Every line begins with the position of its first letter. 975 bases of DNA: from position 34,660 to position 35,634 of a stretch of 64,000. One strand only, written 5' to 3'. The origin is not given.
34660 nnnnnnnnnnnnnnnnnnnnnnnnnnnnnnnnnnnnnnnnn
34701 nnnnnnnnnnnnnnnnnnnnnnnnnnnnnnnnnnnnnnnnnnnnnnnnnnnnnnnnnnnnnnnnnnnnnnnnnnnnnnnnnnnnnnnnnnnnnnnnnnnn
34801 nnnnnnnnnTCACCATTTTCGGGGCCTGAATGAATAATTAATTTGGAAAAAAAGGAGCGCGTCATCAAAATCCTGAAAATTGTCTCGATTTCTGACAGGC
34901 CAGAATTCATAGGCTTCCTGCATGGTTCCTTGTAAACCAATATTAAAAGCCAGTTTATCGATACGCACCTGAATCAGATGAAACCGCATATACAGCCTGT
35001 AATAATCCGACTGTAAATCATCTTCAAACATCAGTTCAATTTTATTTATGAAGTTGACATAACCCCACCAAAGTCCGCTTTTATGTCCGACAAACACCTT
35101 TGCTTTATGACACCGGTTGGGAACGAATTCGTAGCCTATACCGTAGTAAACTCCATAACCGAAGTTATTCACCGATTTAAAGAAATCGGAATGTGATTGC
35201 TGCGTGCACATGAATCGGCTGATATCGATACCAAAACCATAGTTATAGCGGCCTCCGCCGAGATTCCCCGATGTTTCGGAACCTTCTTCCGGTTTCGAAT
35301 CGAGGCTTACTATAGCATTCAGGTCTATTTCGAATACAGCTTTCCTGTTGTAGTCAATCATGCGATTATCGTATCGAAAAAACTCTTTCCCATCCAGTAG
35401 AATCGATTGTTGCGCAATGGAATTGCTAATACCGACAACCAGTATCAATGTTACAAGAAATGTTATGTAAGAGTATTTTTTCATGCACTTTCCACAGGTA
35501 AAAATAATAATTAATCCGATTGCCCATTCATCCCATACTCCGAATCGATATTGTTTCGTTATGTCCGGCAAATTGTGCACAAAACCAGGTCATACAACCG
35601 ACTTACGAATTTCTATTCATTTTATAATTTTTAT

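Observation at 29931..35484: Export-targeted WD40-caspase operon with a vWA-like lipoprotein and two small beta-barrel candidates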

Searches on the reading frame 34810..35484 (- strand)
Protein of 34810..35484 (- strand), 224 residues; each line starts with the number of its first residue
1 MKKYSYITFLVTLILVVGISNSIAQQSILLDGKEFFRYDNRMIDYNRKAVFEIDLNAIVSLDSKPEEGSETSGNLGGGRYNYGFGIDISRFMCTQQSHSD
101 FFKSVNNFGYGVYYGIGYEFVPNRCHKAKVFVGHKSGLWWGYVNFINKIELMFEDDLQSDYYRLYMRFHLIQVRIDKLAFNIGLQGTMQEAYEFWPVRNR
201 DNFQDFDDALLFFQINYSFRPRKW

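Call 5: search_protein_families(library=pfam, proteins=[window:34810-35484:-], max_evalue=0.1)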
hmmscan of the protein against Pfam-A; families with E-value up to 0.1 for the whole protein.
window:34810-35484:- (224 aa): 0 families

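Call 8: search_protein_families(library=ncbifam, proteins=[window:34810-35484:-], max_evalue=0.1)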
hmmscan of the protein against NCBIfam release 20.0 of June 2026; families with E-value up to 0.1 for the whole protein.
window:34810-35484:- (224 aa): 0 families

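Call 41: search_protein_families(library=pfam, alignment_id=A4, max_evalue=0.1)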
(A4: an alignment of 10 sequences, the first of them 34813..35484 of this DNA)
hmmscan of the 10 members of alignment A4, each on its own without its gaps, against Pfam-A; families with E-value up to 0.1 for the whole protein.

A. member 1, window:34813-35484:- (224 aa): 0 families

B. families by the number of members that match (of 10 scanned): 0 families

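Call 56: search_solved_structures(query=A4, max_evalue=5)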
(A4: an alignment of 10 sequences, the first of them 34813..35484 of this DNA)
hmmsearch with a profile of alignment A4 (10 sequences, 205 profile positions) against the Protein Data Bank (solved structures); distinct sequences matched with E-value up to 5: 3.
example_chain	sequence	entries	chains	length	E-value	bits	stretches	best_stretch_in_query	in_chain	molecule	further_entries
2q7z_A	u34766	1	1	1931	0.22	14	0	131-160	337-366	Complement receptor type 1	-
2wbm_A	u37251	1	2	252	1.1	11.8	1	145-199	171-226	RIBOSOME MATURATION PROTEIN SDO1 HOMOLOG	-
8f6t_A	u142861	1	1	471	1.7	11.2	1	96-142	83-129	Alkane 1-monooxygenase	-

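Call 66: list_cluster_members(proteins=[window:34813-35484:-, L002:5684-6298:+, L001:623-1255:+, L017:2389-2997:+, L019:2948-3577:+, L022:2961-3587:+, L023:2985-3596:+, L024:2937-3575:+, L025:213-824:+, L009:2955-3569:+])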
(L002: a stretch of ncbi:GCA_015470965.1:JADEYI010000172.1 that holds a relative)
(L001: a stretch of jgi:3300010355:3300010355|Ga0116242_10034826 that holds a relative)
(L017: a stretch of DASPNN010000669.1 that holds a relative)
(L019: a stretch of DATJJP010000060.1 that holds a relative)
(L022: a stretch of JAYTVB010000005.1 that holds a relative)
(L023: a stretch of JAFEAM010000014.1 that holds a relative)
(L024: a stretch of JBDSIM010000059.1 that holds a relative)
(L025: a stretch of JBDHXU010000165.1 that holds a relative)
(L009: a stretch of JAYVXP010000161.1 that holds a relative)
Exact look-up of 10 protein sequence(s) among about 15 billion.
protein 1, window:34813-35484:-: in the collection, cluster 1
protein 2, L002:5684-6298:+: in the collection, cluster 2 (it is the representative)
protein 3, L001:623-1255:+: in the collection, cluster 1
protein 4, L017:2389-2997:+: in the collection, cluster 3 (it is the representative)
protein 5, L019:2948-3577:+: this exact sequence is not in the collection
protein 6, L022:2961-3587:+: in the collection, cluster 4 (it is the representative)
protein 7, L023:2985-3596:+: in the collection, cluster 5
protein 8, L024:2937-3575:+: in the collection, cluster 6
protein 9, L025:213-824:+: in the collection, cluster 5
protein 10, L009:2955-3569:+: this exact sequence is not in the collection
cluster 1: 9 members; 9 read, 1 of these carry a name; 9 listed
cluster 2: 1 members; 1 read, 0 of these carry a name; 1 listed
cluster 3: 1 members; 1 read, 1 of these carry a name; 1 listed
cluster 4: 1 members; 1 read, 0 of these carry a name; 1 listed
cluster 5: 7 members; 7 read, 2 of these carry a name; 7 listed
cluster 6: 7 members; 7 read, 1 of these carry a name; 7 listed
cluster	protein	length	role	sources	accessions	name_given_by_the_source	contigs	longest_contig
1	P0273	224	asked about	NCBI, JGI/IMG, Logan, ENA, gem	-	-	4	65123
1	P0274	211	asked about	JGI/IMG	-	-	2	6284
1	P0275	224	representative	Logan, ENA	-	-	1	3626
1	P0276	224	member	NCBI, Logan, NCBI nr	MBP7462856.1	MAG: hypothetical protein KA793_00890 [Bacteroidales bacterium] | hypothetical protein [Bacteroidales bacterium]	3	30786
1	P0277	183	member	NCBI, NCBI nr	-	-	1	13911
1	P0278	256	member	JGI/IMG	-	-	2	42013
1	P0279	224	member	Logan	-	-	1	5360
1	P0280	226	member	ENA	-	-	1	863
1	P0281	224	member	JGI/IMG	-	-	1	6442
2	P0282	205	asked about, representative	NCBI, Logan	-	-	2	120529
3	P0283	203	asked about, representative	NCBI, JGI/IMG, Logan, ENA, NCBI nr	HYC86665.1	MAG TPA: hypothetical protein VEB86_15640 [Chryseosolibacter sp.] | hypothetical protein [Chryseosolibacter sp.]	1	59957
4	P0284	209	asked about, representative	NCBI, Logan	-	-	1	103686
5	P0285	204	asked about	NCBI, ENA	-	-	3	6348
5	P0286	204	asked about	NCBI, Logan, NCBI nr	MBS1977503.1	MAG: hypothetical protein JST46_09035 [Bacteroidetes bacterium] | hypothetical protein [Bacteroidota bacterium]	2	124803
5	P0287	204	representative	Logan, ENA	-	-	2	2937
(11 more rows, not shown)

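Call 68: find_related_loci(query=A4, collection=metagenome_contigs, flank=6000)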
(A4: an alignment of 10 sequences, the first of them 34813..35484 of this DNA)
Query A4 (224 aa) in metagenome_contigs; peptide patterns used: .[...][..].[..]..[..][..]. (x = any residue, [..] = any of these).
98 stretches matched a pattern; 6 encode a relative of the query (tblastn E <= 1e-3); 6 distinct loci.
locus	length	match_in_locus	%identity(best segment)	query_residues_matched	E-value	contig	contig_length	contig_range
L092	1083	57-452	26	2-157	1e-7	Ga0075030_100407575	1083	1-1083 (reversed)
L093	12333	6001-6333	28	7-130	5e-7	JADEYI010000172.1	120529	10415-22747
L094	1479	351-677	25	9-128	2e-6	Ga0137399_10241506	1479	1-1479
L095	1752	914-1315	26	7-157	2e-5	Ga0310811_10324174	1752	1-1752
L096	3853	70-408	23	24-157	2e-5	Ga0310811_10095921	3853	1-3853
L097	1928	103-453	23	20-157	3e-5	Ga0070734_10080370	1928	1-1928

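Call 74: search_protein_families(library=padloc, proteins=[window:34813-35484:-], max_evalue=0.01)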
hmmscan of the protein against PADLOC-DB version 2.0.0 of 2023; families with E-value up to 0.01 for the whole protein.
window:34813-35484:- (224 aa): 0 families

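Call 100: search_protein_families(library=ncbifam, alignment_id=A4, max_evalue=0.1)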
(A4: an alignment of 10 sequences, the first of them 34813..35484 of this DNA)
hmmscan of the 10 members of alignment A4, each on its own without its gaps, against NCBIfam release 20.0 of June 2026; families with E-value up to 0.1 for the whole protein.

A. member 1, window:34813-35484:- (224 aa): 0 families

B. families by the number of members that match (of 10 scanned): 1 family
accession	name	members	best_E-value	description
TIGR02112.1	cyd_oper_ybgE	1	0.032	cyd operon protein YbgE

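Call 108: find_encoding_contigs(protein=window:34813-35484:-, flank=1500, max_places=10)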
Protein window:34813-35484:- (224 aa): 8 contigs read that carry it; 4 places shown.
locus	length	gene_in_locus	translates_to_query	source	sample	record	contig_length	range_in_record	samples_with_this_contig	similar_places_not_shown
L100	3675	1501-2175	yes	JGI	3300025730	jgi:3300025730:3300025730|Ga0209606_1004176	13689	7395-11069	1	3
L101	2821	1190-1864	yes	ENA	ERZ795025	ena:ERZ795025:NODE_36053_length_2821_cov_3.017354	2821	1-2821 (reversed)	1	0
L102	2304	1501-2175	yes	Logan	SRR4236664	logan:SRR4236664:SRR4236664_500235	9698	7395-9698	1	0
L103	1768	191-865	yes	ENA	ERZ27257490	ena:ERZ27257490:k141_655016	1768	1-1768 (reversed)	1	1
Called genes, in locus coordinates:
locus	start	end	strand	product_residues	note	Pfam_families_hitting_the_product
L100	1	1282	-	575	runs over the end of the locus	PF18962:Por_Secre_tail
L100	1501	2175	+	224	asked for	-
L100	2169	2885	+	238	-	-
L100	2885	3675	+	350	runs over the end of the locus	-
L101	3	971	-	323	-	?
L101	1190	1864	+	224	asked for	-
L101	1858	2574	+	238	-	-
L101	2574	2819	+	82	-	?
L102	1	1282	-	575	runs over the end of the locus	PF18962:Por_Secre_tail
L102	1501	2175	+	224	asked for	-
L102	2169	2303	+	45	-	?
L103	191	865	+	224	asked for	-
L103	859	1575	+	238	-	-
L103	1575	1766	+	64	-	?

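Call 109: find_encoding_contigs(protein=P0276, flank=1500, max_places=10)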
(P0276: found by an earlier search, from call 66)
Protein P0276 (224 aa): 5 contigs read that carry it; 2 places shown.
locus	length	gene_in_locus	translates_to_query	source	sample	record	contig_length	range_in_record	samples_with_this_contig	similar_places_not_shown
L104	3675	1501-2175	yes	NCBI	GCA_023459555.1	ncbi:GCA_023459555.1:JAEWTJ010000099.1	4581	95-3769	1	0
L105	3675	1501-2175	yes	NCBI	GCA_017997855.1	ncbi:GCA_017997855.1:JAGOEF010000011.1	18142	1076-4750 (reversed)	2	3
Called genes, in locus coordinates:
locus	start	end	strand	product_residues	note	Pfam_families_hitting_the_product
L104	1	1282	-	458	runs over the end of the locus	?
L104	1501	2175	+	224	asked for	-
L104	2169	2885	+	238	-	-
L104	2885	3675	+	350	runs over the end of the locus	-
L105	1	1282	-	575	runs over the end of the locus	PF18962:Por_Secre_tail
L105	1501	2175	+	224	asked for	-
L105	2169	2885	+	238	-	-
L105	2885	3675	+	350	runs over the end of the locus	-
